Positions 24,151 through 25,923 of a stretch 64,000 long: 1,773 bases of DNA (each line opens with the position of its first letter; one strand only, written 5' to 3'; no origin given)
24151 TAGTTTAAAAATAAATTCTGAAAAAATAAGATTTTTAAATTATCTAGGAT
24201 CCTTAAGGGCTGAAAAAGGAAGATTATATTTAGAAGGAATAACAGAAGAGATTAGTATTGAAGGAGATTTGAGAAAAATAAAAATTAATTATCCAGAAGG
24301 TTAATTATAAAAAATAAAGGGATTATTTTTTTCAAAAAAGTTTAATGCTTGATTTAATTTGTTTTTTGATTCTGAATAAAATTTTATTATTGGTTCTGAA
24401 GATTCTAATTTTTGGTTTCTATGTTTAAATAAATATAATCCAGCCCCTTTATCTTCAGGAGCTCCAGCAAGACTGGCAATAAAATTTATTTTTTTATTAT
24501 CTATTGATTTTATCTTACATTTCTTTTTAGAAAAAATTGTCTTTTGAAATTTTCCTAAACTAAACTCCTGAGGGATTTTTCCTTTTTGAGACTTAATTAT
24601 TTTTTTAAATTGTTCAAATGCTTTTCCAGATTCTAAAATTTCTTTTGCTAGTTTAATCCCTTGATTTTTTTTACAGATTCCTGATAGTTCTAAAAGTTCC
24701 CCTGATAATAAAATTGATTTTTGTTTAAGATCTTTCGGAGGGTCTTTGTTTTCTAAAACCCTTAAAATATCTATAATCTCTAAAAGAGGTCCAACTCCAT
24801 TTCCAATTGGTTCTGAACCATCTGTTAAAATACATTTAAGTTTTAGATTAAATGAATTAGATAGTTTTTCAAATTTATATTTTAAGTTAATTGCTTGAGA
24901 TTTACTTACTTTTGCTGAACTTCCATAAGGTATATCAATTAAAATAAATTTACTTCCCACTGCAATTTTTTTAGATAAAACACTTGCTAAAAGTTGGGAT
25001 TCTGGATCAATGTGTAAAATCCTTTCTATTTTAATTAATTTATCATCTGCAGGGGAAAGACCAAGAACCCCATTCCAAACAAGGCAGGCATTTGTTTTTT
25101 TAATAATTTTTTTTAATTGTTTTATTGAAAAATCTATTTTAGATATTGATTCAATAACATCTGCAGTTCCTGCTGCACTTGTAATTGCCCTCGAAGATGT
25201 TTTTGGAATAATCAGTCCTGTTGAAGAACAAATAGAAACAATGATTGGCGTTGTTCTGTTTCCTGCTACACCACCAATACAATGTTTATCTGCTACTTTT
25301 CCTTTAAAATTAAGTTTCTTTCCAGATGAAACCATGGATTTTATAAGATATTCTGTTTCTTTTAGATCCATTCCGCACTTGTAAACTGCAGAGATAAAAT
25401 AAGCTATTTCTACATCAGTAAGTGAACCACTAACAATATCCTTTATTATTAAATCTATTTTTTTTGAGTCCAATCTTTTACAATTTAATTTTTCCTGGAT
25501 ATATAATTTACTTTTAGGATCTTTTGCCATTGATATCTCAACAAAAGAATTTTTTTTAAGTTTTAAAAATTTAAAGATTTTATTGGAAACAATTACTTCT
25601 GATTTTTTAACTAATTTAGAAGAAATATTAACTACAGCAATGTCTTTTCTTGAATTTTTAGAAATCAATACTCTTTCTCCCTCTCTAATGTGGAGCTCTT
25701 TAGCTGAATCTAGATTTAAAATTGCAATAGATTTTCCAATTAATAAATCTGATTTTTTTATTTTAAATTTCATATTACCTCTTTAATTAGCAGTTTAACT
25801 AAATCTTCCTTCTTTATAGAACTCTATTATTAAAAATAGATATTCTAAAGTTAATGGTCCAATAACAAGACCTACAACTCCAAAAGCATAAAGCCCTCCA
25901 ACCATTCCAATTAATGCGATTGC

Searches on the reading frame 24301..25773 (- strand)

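Call 33: search_protein_families(library=pfam, proteins=[window:24301-25773:-], max_evalue=0.1)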
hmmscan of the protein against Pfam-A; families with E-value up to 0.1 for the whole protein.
window:24301-25773:- (490 aa): 4 families
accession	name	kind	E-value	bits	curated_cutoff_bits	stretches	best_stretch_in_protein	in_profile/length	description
PF00591.27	Glycos_transf_3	-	9.1e-10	39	27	1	159-234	3-81/253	Glycosyl transferase family, a/b domain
PF02885.22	Glycos_trans_3N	-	4.9e-09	36.3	26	1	91-151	3-63/63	Glycosyl transferase family, helical bundle domain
PF07831.19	PYNP_C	-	5.5e-08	32.8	27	1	421-483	2-71/75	Pyrimidine nucleoside phosphorylase C-terminal domain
PF02359.24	CDC48_N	-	0.0043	17.7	35.1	0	10-48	10-47/85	Cell division protein 48 (CDC48), N-terminal domain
